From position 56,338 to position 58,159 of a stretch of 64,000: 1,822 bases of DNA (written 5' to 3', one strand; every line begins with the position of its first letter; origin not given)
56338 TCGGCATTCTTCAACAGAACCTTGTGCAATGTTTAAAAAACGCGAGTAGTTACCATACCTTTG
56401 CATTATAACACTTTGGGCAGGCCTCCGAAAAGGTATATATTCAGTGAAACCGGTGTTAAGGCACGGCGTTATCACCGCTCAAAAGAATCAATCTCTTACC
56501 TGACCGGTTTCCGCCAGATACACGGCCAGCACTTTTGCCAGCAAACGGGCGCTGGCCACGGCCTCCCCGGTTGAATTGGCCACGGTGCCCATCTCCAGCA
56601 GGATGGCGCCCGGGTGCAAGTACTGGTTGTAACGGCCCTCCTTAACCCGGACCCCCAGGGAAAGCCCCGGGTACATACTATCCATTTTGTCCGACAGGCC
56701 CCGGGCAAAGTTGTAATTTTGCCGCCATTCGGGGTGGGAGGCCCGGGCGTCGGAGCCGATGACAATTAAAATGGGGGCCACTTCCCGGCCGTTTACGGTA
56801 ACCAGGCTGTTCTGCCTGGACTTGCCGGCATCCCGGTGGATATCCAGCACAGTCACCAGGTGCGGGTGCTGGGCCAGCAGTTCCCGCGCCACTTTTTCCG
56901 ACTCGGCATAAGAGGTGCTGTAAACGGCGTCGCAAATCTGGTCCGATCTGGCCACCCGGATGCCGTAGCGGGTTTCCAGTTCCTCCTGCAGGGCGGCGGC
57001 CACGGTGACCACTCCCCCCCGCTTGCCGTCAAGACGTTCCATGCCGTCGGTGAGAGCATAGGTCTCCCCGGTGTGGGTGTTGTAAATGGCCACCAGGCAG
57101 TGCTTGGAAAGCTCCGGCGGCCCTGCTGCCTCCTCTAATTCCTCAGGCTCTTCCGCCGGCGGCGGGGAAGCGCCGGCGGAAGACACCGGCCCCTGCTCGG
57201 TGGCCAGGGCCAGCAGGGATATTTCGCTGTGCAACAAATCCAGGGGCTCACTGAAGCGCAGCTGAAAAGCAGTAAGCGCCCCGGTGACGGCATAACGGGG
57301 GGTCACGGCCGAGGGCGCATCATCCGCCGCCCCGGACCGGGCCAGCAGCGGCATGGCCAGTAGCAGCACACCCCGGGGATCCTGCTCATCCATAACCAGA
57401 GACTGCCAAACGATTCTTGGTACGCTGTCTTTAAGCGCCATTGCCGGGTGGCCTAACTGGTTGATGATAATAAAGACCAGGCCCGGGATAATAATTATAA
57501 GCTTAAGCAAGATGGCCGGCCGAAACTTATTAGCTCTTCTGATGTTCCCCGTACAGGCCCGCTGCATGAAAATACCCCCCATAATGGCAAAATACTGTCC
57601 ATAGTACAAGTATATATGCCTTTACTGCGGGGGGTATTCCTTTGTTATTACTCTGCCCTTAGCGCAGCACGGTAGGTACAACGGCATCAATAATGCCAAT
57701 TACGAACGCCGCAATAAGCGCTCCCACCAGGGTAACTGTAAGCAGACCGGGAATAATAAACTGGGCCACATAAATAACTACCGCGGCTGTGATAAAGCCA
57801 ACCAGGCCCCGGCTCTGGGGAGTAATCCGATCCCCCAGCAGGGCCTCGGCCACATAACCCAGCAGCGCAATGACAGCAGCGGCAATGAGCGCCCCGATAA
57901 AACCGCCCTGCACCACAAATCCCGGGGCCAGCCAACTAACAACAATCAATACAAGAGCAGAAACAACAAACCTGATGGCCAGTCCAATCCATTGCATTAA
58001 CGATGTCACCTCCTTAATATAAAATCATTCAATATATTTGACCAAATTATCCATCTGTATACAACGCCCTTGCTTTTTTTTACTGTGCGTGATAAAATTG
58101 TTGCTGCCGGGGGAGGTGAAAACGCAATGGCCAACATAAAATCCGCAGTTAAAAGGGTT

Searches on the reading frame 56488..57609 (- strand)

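Call 39: search_protein_families(library=pfam, proteins=[window:56488-57609:-])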
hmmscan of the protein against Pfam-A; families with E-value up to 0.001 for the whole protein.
window:56488-57609:- (373 aa): 1 family
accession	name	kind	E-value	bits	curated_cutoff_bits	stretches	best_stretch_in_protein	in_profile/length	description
PF07454.18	SpoIIP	-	1.3e-57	195.9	24.4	1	165-362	75-269/269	Stage II sporulation protein P (SpoIIP)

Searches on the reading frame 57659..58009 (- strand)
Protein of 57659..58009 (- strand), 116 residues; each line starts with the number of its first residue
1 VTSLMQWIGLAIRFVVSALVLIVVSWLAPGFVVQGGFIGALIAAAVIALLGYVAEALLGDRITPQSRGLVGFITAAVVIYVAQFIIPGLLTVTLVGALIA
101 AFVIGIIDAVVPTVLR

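Call 39: search_protein_families(library=pfam, proteins=[window:57659-58009:-])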
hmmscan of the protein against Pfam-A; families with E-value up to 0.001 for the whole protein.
window:57659-58009:- (116 aa): 1 family
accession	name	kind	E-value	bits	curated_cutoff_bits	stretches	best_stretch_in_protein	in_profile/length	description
PF04020.18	Phage_holin_4_2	-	8.9e-16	58.8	28.8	1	9-110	2-105/105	Mycobacterial 4 TMS phage holin, superfamily IV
